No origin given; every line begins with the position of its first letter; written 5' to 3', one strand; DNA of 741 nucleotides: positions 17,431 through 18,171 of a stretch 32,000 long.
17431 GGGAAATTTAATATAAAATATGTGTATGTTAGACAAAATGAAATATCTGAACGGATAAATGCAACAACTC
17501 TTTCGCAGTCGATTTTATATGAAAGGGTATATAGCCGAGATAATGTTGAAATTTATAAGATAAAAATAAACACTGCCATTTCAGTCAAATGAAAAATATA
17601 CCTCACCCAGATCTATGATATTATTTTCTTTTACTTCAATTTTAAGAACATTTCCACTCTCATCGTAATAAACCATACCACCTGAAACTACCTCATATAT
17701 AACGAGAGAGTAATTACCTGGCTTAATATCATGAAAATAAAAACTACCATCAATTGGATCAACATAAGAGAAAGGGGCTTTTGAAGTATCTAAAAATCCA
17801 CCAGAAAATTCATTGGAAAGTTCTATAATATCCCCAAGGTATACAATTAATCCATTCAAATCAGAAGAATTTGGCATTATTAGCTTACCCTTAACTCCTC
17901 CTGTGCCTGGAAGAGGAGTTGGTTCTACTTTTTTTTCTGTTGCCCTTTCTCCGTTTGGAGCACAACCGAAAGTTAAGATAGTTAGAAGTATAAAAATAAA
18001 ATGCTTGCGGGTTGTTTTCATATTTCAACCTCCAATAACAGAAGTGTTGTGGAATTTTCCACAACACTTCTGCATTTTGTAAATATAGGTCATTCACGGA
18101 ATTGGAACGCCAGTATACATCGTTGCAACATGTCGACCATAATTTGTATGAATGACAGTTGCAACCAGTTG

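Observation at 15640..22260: AT-rich island encoding a complete extracytoplasmic glycosylation kit with an unusual flippase candidate and a built-in cargo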

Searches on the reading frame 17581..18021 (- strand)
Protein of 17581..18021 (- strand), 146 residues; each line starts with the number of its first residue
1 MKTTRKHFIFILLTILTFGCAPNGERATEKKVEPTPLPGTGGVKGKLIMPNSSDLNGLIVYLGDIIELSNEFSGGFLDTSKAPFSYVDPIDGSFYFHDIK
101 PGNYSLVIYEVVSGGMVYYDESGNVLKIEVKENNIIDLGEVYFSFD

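Call 4: search_protein_families(library=pfam, proteins=[window:17581-18021:-], max_evalue=0.01)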
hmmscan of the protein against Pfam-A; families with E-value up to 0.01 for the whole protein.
window:17581-18021:- (146 aa): 2 families
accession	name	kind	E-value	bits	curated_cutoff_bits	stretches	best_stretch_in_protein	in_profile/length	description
PF14686.12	fn3_3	-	0.0006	20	24.4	1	56-119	6-60/75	Polysaccharide lyase family 4, domain II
PF07076.17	DUF1344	-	0.0042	17.3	23.1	1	92-120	30-58/60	Protein of unknown function (DUF1344)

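Call 5: search_protein_families(library=ncbifam, proteins=[window:17581-18021:-], max_evalue=0.1)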
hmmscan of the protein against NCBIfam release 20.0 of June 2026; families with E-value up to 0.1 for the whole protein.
window:17581-18021:- (146 aa): 0 families

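Call 19: search_protein_families(library=pfam, proteins=[window:17581-18021:-], max_evalue=10)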
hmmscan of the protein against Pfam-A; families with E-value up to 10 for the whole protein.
window:17581-18021:- (146 aa): 4 families
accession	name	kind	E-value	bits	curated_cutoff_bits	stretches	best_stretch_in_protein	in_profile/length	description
PF14686.12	fn3_3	-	0.0006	20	24.4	1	56-119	6-60/75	Polysaccharide lyase family 4, domain II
PF07076.17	DUF1344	-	0.0042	17.3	23.1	1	92-120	30-58/60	Protein of unknown function (DUF1344)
PF09430.16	EMC7_beta-sandw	-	0.02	15.6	26.6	1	78-108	15-45/122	ER membrane protein complex subunit 7, beta-sandwich domain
PF10411.14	DsbC_N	-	0.09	12.8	25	1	108-125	34-53/70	Disulfide bond isomerase protein N-terminal domain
